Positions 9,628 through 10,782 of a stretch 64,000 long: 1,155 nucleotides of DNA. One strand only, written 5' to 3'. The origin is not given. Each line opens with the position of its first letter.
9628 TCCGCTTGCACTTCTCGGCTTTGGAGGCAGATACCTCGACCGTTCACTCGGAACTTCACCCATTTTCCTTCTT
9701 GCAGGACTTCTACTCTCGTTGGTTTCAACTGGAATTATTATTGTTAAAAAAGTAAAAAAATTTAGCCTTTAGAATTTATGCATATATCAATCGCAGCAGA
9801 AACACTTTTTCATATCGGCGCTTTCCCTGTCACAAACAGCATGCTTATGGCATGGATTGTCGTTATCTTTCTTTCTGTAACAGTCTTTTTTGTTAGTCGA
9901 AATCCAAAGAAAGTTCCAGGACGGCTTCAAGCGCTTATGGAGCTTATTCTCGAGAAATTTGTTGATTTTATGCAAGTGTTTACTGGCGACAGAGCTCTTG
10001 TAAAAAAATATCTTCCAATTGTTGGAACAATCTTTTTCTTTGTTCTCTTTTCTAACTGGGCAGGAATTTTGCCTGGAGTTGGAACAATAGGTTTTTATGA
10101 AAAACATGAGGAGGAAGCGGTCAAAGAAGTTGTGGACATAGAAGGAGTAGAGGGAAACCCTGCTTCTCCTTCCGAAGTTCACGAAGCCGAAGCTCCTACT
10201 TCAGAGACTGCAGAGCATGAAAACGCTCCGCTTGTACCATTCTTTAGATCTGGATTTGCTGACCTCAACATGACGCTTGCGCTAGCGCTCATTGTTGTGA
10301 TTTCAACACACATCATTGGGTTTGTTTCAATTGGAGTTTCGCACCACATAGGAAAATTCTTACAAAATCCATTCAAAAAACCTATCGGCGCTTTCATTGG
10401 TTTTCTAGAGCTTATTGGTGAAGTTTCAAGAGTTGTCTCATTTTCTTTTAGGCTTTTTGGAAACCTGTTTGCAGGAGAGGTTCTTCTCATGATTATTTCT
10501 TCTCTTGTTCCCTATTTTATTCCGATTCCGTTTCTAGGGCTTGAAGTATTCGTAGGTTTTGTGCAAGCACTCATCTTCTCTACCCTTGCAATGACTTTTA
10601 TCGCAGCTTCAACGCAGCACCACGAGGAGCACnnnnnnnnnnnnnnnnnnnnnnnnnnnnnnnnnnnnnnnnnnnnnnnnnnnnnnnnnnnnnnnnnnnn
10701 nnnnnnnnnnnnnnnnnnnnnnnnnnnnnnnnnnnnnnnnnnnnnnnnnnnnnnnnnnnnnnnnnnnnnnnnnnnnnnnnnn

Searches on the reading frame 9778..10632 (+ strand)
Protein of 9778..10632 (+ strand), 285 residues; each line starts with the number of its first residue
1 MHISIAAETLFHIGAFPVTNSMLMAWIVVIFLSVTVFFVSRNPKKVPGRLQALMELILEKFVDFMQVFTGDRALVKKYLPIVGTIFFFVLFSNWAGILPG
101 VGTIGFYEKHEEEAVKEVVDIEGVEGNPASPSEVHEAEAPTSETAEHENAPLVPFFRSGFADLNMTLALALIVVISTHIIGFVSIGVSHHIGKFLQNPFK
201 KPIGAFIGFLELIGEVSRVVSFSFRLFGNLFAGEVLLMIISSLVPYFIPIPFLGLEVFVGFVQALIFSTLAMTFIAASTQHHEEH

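Call 13: find_related_loci(query=window:9778-10632:+, collection=genome_contigs, flank=4000)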
Query window:9778-10632:+ (285 aa) in genome_contigs; peptide patterns used: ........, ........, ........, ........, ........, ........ (x = any residue, [..] = any of these).
206 stretches matched a pattern; 87 encode a relative of the query (tblastn E <= 1e-3); the best 80 are kept; 80 distinct loci.
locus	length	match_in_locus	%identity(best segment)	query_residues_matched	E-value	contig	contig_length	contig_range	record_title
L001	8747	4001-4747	45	1-283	3e-72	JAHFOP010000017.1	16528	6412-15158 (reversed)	MAG: Candidatus Moraniibacteriota bacterium isolate nzgw506 NODE_1520_length_16529_cov_2.798574, whole genome shotgun se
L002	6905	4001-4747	44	1-283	4e-71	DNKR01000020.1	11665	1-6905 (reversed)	MAG TPA_asm: Candidatus Uhrbacteria bacterium isolate UBA9568 contig_490, whole genome shotgun sequence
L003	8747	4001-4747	44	1-283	4e-71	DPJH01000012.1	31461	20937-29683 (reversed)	MAG TPA_asm: Candidatus Moraniibacteriota bacterium isolate UBA8518 contig_31922, whole genome shotgun sequence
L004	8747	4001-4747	44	1-283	3e-71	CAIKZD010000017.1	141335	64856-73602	uncultured bacterium isolate AlinenLipids_bin-5474 genome assembly, contig: bin-5474:17/22, whole genome shotgun sequenc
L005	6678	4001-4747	44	1-283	1e-70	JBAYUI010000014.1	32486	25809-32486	MAG: Parcubacteria group bacterium isolate SO_2016_LW3_31 scaffold02077_LW162_2016, whole genome shotgun sequence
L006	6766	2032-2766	45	1-285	1e-69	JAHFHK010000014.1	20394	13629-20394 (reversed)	MAG: Candidatus Uhrbacteria bacterium isolate nzgw337 NODE_4481_length_20395_cov_3.429318, whole genome shotgun sequence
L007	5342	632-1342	47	1-279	2e-69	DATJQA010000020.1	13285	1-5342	MAG TPA_asm: Candidatus Paceibacterota bacterium isolate SMAG_U14927 k141_3029881, whole genome shotgun sequence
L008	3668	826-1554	46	1-285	8e-69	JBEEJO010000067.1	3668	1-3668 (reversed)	MAG: Candidatus Parcubacteria bacterium isolate cobbmillcreek_2019_sw_WHONDRS-S19S_0090_A_bin.15 scaffold_0004376, whole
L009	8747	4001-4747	45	1-283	3e-68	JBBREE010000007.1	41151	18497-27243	MAG: Candidatus Moraniibacteriota bacterium isolate Co_metawrap_2488 Cmw_2488_k141_26791978_length_41151_cov_10.9990, wh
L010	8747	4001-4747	47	1-283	5e-68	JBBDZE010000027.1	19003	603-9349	MAG: Candidatus Spechtbacterales bacterium isolate LejiaD_54_15 Lejia_D_4647_length_19003_cov_8, whole genome shotgun se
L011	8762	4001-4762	46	1-282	2e-67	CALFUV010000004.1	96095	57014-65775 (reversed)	MAG: uncultured Patescibacteria group bacterium isolate N1_Bin_MAXBIN__110_sub_1 genome assembly, contig: c_000000342369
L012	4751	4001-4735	45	4-282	2e-67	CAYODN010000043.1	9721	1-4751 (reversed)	MAG TPA_asm: uncultured Candidatus Peribacteria bacterium isolate SRP278314_co1_159 genome assembly, contig: NODE_8805_l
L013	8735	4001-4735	45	4-282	9e-67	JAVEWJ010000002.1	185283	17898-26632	MAG: Candidatus Gracilibacteria bacterium isolate BF4_142 NODE_149_length_185283_cov_13.188160_Biofilm4, whole genome sh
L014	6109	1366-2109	43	1-285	1e-66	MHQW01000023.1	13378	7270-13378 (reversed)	MAG: Candidatus Sungbacteria bacterium RIFCSPLOWO2_02_FULL_51_17 rifcsplowo2_02_scaffold_30378, whole genome shotgun seq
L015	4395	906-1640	46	1-285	8e-67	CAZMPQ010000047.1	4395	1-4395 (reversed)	MAG TPA_asm: uncultured Candidatus Saccharibacteria bacterium isolate SRP237561_co1_44 genome assembly, contig: NODE_450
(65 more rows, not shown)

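Call 15: find_encoding_contigs(protein=window:9778-10632:+, flank=6000, max_places=10)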
Protein window:9778-10632:+ (285 aa): 13 contigs read that carry it; 7 places shown.
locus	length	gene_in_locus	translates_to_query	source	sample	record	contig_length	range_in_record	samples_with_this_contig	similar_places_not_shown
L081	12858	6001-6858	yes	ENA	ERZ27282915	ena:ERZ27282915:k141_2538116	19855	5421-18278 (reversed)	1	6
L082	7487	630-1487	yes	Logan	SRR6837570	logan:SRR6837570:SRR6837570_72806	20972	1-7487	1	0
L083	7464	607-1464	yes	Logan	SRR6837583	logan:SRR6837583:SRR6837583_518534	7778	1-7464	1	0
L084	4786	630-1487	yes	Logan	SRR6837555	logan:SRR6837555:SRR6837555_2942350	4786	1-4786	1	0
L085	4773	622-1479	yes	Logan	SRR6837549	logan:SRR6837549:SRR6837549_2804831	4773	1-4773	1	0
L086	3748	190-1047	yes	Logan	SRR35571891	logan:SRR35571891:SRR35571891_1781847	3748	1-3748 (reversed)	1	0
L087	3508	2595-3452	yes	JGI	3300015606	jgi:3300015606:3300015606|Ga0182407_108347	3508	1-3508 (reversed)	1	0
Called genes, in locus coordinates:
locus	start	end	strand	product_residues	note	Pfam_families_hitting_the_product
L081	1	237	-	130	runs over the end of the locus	-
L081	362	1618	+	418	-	PF05221:AdoHcyase, PF02826:2-Hacid_dh_C (weak), PF00670:AdoHcyase_NAD, PF07991:KARI_N (weak)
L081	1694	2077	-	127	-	-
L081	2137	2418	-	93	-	-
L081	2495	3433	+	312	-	PF00294:PfkB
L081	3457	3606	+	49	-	-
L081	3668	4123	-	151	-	PF00885:DMRL_synthase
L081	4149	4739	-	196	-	PF00677:Lum_binding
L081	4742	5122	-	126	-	PF01687:Flavokinase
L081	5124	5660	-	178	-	-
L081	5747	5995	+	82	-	PF09527:ATPase_gene1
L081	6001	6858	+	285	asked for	PF00119:ATP-synt_A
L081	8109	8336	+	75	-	PF00137:ATP-synt_C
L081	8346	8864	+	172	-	PF00430:ATP-synt_B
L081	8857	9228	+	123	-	PF00213:OSCP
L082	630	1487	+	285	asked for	PF00119:ATP-synt_A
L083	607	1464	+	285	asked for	PF00119:ATP-synt_A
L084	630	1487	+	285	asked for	PF00119:ATP-synt_A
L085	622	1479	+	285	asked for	PF00119:ATP-synt_A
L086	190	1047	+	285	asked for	PF00119:ATP-synt_A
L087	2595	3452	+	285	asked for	PF00119:ATP-synt_A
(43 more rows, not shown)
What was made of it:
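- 9778..10635 (+): atpB (F0 a subunit), left flank; last gene of the atpZ-atpB unit. PF00119 on the same gene in call 15.
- On TIGR-Tas array (dual-repeat or stem-loop type): The neighbours are atp and riboflavin genes (call 15).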

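Call 16: find_homologous_proteins(query=window:9778-10632:+, max_evalue=1e-40)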
Query window:9778-10632:+ (285 aa): 5514 proteins with E <= 1e-40 among 8000 candidates; the best 120 are listed.
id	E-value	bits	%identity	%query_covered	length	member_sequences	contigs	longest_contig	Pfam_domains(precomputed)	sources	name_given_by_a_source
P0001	2.3e-166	570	95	100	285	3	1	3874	PF00119.26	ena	-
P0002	1.0e-90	322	53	100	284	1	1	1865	PF00119.26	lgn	-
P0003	1.9e-90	321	57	100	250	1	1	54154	PF00119.26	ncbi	-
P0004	1.7e-88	315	55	100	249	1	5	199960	PF00119.26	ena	-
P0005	1.8e-88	315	54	98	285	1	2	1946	PF00119.26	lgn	-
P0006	3.9e-88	314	54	100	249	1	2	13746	PF00119.26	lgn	-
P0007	1.3e-87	312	53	100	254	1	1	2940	PF00119.26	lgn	-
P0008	1.4e-87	312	52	100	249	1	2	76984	PF00119.26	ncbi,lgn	-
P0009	2.6e-87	311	53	98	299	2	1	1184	PF00119.26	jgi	jgi:F-type H+-transporting ATPase subunit a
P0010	8.4e-87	309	55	100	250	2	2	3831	PF00119.26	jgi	jgi:F-type H+-transporting ATPase subunit a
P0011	2.7e-86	308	56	100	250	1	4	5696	PF00119.26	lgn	-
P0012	3.5e-86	307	54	100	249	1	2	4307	PF00119.26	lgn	-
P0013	4.3e-86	307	54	100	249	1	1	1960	PF00119.26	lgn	-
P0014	6.8e-86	306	54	100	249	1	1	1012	PF00119.26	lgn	-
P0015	1.3e-85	305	53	100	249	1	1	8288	PF00119.26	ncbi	-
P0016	1.5e-85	305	53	100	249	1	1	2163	PF00119.26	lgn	-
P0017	1.8e-85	305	54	100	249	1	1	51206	PF00119.26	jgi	jgi:F-type H+-transporting ATPase subunit a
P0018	2.2e-85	305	57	100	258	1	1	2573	PF00119.26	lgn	-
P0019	6.8e-85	303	54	100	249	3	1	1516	PF00119.26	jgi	jgi:F-type H+-transporting ATPase subunit a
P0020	9.0e-85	303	52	100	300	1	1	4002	PF00119.26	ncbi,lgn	-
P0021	1.2e-84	302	52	100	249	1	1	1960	PF00119.26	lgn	-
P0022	1.5e-84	302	53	100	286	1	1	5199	PF00119.26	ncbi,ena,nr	ncbi:MAG TPA: F0F1 ATP synthase subunit A [Candidatus Paceibacterota bacterium]|nr:F0F1 ATP synthase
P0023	1.8e-84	302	53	100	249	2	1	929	PF00119.26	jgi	jgi:F-type H+-transporting ATPase subunit a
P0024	4.9e-84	300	53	98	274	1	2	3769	PF00119.26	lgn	-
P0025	1.0e-83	299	54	100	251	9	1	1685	PF00119.26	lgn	-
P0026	1.1e-83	299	51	100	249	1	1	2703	PF00119.26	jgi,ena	-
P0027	1.9e-83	298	52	100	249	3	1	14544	PF00119.26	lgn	-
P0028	2.2e-83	298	52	99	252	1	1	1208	PF00119.26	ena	-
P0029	9.0e-83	296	51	100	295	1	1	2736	PF00119.26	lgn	-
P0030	4.3e-82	294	51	100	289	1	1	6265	PF00119.26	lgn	-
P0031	6.7e-82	293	52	100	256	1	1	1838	PF00119.26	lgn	-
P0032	1.7e-81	292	52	98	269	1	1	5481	PF00119.26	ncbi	-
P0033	3.3e-81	291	51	100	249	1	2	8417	PF00119.26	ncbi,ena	-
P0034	3.6e-81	291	50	99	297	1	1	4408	PF00119.26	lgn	-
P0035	1.2e-80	289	51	100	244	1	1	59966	PF00119.26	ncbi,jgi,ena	ncbi:MAG: F0F1 ATP synthase subunit A [Candidatus Paceibacterota bacterium]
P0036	2.9e-80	288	53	99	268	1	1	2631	PF00119.26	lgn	-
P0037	1.0e-79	286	52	100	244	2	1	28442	PF00119.26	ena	-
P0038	1.4e-79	286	49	100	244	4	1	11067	PF00119.26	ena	-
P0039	8.6e-79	283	49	100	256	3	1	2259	PF00119.26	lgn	-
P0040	1.7e-78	282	51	99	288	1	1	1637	PF00119.26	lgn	-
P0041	7.1e-78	280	49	99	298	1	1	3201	PF00119.26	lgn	-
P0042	2.1e-77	278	50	100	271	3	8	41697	PF00119.26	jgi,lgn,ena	-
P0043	2.4e-77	278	50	99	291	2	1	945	PF00119.26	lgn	-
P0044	3.2e-77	278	50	100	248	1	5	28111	PF00119.26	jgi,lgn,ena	-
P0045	3.5e-77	278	50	100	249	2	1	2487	PF00119.26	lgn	-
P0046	6.5e-77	277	49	99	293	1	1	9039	PF00119.26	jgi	jgi:F-type H+-transporting ATPase subunit a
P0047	6.9e-77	277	52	98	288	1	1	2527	PF00119.26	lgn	-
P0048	9.1e-77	276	49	98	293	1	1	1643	PF00119.26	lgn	-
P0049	1.0e-76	276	52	98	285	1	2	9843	PF00119.26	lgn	-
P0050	1.1e-76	276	50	100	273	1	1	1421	PF00119.26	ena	-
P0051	1.3e-76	276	51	100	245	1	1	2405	PF00119.26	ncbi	-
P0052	2.1e-76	275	50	100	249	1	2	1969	PF00119.26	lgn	-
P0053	4.1e-76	274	49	99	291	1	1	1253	PF00119.26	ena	-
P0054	5.7e-76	274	49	99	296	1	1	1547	PF00119.26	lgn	-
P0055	6.0e-76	274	48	99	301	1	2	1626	PF00119.26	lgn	-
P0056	6.1e-76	274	50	100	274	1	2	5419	PF00119.26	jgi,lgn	-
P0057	6.7e-76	274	48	100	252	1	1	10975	PF00119.26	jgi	jgi:F-type H+-transporting ATPase subunit a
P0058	1.0e-75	273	52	98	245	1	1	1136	PF00119.26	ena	-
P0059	1.2e-75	273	51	99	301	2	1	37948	PF00119.26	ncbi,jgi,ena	ncbi:MAG: F0F1 ATP synthase subunit A [Candidatus Gracilibacteria bacterium]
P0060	1.4e-75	272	50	100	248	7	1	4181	PF00119.26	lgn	-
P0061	2.4e-75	272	52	100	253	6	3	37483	PF00119.26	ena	-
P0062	2.6e-75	272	49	98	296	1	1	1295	PF00119.26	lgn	-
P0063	3.0e-75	271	52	100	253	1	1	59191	PF00119.26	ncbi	-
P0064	5.6e-75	270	49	100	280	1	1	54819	PF00119.26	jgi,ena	-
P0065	8.2e-75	270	48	100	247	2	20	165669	PF00119.26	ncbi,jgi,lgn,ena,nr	ncbi:MAG TPA: ATP synthase F0 subunit A [Candidatus Taylorbacteria bacterium]|nr:MAG: ATP synthase s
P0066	8.5e-75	270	51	98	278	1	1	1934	PF00119.26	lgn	-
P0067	1.2e-74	269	49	99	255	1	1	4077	PF00119.26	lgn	-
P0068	1.2e-74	269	51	98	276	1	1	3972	PF00119.26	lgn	-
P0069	1.8e-74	269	49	100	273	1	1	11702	PF00119.26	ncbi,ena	-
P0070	2.3e-74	268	49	100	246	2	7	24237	PF00119.26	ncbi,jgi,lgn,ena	ncbi:MAG TPA: F0F1 ATP synthase subunit A [Candidatus Paceibacterota bacterium]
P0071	3.0e-74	268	50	99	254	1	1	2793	PF00119.26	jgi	jgi:F-type H+-transporting ATPase subunit a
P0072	3.3e-74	268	48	100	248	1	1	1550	PF00119.26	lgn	-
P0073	3.5e-74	268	49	100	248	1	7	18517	PF00119.26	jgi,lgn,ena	jgi:F-type H+-transporting ATPase subunit a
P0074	4.2e-74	268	47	99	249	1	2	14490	PF00119.26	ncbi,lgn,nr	ncbi:MAG: F0F1 ATP synthase subunit A [Candidatus Taylorbacteria bacterium]|nr:F0F1 ATP synthase sub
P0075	6.5e-74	267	51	98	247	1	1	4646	PF00119.26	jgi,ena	-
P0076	6.8e-74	267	51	98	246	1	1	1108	PF00119.26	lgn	-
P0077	8.9e-74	267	47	100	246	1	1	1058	PF00119.26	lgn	-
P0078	9.7e-74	266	54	100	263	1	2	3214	PF00119.26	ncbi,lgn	-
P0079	1.0e-73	266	48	100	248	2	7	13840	PF00119.26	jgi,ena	-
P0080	1.1e-73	266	49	100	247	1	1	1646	PF00119.26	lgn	-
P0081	1.3e-73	266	48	100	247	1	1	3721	PF00119.26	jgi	jgi:F-type H+-transporting ATPase subunit a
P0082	1.6e-73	266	49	99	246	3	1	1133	PF00119.26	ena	-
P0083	1.6e-73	266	48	100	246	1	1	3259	PF00119.26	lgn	-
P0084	1.8e-73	266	48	100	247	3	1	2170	PF00119.26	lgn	-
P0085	2.2e-73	265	48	99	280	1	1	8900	PF00119.26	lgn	-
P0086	2.6e-73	265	48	99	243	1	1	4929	PF00119.26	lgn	-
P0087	2.8e-73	265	49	100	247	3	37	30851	PF00119.26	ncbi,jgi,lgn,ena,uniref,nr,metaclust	ncbi:MAG: ATP synthase F0 subunit A [Candidatus Taylorbacteria bacterium RIFCSPHIGHO2_02_49_25]|unir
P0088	3.2e-73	265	48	100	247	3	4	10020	PF00119.26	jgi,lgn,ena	-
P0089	3.5e-73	265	48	100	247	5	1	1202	PF00119.26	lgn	-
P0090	3.8e-73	265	47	99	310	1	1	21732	PF00119.26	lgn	-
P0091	4.0e-73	264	49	100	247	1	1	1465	PF00119.26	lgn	-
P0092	4.2e-73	264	48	100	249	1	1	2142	PF00119.26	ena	-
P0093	4.5e-73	264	49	100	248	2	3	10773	PF00119.26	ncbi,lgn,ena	ncbi:MAG: F0F1 ATP synthase subunit A [Patescibacteria group bacterium]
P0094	4.5e-73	264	48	99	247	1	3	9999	PF00119.26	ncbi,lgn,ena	-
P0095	5.8e-73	264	48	99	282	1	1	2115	PF00119.26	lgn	-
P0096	5.8e-73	264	48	100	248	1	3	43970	PF00119.26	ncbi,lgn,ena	-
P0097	6.2e-73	264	47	100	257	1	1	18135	PF00119.26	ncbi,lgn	-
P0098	7.2e-73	264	49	100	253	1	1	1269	PF00119.26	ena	-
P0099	7.4e-73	264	49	100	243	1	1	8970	PF00119.26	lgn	-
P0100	8.5e-73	263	47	99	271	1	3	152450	PF00119.26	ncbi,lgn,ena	ncbi:MAG: F0F1 ATP synthase subunit A [Patescibacteria group bacterium]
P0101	8.6e-73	263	51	100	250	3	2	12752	PF00119.26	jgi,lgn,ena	-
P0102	9.7e-73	263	48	100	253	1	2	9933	PF00119.26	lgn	-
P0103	1.1e-72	263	48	100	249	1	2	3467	PF00119.26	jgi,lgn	jgi:F-type H+-transporting ATPase subunit a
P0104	1.1e-72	263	50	100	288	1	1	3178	PF00119.26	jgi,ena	jgi:F-type H+-transporting ATPase subunit a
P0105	1.1e-72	263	48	100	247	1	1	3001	PF00119.26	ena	-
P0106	1.1e-72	263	49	100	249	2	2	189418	PF00119.26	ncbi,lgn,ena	-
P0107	1.2e-72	263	48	99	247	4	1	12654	PF00119.26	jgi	jgi:F-type H+-transporting ATPase subunit a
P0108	1.4e-72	263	51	99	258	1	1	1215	PF00119.26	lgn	-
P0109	1.5e-72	263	51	98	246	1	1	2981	PF00119.26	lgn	-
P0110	1.7e-72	262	50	95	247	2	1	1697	PF00119.26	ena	-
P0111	1.9e-72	262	47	99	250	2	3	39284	PF00119.26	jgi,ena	-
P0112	2.2e-72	262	48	100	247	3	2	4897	PF00119.26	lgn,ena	-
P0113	2.8e-72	262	48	99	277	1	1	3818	PF00119.26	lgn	-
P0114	2.9e-72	262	49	100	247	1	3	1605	PF00119.26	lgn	-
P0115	3.0e-72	262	50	100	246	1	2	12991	PF00119.26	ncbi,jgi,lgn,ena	ncbi:MAG: F0F1 ATP synthase subunit A [Candidatus Paceibacterota bacterium]|jgi:F-type H+-transporti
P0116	4.0e-72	261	49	100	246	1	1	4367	PF00119.26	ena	-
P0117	4.0e-72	261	49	100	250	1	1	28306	PF00119.26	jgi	-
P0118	4.1e-72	261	50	98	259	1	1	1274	PF00119.26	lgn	-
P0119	4.1e-72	261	49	100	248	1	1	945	PF00119.26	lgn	-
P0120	5.5e-72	261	49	98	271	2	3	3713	PF00119.26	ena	-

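Call 17: find_encoding_contigs(protein=P0001, flank=6000, max_places=4)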
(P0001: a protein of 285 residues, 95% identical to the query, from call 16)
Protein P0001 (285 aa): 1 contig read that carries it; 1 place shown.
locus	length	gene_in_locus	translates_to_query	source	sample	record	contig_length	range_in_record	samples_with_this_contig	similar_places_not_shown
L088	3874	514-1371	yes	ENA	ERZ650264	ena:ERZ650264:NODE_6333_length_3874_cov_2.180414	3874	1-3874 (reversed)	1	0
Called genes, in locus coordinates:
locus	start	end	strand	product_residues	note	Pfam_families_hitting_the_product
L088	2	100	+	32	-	?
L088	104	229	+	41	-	-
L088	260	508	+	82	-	PF09527:ATPase_gene1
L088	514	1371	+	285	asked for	PF00119:ATP-synt_A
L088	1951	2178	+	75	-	PF00137:ATP-synt_C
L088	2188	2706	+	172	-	PF00430:ATP-synt_B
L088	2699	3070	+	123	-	PF00213:OSCP (weak)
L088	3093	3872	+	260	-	?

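Call 18: find_encoding_contigs(protein=P0003, flank=4000, max_places=3)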
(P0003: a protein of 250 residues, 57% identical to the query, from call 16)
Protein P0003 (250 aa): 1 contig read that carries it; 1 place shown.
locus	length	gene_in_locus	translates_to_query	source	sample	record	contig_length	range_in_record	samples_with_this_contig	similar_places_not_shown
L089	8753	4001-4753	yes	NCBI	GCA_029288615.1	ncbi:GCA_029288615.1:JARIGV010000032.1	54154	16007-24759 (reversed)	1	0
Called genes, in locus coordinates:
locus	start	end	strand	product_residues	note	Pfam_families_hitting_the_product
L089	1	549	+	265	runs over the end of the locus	-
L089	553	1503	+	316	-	PF00294:PfkB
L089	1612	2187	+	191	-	-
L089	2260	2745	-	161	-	PF00885:DMRL_synthase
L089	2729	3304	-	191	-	PF00677:Lum_binding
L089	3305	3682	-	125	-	PF01687:Flavokinase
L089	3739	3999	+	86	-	PF09527:ATPase_gene1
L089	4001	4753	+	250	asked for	PF00119:ATP-synt_A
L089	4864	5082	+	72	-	PF00137:ATP-synt_C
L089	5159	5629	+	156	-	PF00430:ATP-synt_B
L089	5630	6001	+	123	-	PF00213:OSCP, PF02108:FliH (weak)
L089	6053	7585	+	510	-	PF02874:ATP-synt_ab_N, PF00006:ATP-synt_ab, PF00306:ATP-synt_ab_C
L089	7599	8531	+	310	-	PF00231:ATP-synt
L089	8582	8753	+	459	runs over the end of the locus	PF02874:ATP-synt_ab_N, PF00006:ATP-synt_ab, PF22919:ATP-synt_VA_C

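Call 19: find_encoding_contigs(protein=P0004, flank=4000, max_places=3)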
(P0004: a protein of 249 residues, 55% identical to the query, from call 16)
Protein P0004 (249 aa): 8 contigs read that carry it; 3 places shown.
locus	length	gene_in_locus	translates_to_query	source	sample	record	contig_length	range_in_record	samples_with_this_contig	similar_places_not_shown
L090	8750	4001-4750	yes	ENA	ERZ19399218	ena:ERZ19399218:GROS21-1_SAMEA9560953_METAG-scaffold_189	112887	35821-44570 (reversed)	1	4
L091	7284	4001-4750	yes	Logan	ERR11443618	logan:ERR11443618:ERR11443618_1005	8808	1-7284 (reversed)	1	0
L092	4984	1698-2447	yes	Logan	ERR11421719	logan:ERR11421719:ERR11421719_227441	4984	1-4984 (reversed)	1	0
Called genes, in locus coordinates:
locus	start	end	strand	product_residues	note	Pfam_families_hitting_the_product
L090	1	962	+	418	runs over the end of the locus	PF05221:AdoHcyase, PF02826:2-Hacid_dh_C, PF00670:AdoHcyase_NAD, PF07991:KARI_N (weak)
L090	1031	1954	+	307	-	PF00294:PfkB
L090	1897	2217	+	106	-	-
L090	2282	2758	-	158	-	PF00885:DMRL_synthase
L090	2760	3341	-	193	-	PF00677:Lum_binding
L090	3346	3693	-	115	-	PF01687:Flavokinase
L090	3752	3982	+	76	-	PF09527:ATPase_gene1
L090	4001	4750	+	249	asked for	PF00119:ATP-synt_A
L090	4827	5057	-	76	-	-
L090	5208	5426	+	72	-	PF00137:ATP-synt_C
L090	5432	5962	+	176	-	PF00430:ATP-synt_B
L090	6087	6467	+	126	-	PF00213:OSCP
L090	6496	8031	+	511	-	PF02874:ATP-synt_ab_N, PF00006:ATP-synt_ab, PF00306:ATP-synt_ab_C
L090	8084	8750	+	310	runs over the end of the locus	PF00231:ATP-synt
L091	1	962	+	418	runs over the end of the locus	PF05221:AdoHcyase, PF02826:2-Hacid_dh_C, PF00670:AdoHcyase_NAD, PF07991:KARI_N (weak)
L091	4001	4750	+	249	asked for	PF00119:ATP-synt_A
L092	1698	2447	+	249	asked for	PF00119:ATP-synt_A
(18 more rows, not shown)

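Call 64: find_encoding_contigs(protein=P0049, flank=3000, max_places=2)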
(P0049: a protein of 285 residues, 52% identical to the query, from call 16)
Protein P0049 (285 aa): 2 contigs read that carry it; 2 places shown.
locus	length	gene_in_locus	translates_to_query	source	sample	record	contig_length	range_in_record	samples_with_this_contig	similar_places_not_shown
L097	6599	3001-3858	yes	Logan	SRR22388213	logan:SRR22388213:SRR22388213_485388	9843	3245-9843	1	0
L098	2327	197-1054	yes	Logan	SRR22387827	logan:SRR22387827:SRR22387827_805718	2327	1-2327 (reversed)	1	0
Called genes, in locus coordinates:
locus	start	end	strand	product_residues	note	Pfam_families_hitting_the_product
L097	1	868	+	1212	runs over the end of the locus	-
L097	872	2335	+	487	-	PF02874:ATP-synt_ab_N, PF00006:ATP-synt_ab, PF22919:ATP-synt_VA_C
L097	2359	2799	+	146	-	PF02823:ATP-synt_DE_N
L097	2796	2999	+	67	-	PF09527:ATPase_gene1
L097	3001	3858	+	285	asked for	PF00119:ATP-synt_A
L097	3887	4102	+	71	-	PF00137:ATP-synt_C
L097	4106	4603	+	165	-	PF00430:ATP-synt_B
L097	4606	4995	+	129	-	PF00213:OSCP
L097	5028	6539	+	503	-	PF02874:ATP-synt_ab_N, PF00006:ATP-synt_ab, PF00306:ATP-synt_ab_C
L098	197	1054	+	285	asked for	PF00119:ATP-synt_A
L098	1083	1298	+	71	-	PF00137:ATP-synt_C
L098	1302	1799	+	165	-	PF00430:ATP-synt_B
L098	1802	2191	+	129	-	PF00213:OSCP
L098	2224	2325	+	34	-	?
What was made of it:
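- Relatives manage with gaps of 28-110 nt (L089, L097; calls 18, 64).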

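Call 65: find_encoding_contigs(protein=P0022, flank=3000, max_places=2)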
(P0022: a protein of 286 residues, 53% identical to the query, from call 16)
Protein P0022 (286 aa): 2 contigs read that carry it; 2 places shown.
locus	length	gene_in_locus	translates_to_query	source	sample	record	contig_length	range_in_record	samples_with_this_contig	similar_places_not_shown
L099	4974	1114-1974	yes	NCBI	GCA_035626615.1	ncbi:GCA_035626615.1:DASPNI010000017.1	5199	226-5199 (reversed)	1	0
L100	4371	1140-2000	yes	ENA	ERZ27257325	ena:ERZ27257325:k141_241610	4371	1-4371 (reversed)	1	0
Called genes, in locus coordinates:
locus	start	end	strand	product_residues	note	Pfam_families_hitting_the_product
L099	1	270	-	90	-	PF01687:Flavokinase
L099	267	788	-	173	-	-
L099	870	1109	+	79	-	PF09527:ATPase_gene1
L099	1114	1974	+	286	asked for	PF00119:ATP-synt_A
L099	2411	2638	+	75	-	PF00137:ATP-synt_C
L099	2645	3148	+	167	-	PF00430:ATP-synt_B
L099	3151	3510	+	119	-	PF00213:OSCP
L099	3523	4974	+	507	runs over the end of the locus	PF02874:ATP-synt_ab_N, PF00006:ATP-synt_ab, PF00306:ATP-synt_ab_C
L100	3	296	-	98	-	?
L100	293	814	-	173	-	-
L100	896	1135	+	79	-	PF09527:ATPase_gene1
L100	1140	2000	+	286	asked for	PF00119:ATP-synt_A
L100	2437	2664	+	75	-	PF00137:ATP-synt_C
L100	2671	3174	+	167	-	PF00430:ATP-synt_B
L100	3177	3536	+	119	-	PF00213:OSCP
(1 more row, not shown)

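Call 66: find_encoding_contigs(protein=P0030, flank=3000, max_places=2)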
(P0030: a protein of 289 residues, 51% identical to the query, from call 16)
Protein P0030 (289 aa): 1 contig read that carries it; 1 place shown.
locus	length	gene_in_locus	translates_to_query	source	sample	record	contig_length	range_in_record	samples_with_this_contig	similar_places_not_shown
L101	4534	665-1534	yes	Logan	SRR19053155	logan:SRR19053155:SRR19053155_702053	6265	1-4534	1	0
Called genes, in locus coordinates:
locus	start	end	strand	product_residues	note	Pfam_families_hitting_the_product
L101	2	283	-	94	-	?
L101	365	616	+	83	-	PF09527:ATPase_gene1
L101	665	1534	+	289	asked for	PF00119:ATP-synt_A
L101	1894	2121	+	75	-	PF00137:ATP-synt_C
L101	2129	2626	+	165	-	PF00430:ATP-synt_B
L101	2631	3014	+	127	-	PF00213:OSCP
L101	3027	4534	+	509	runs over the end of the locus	PF02874:ATP-synt_ab_N, PF00006:ATP-synt_ab, PF00306:ATP-synt_ab_C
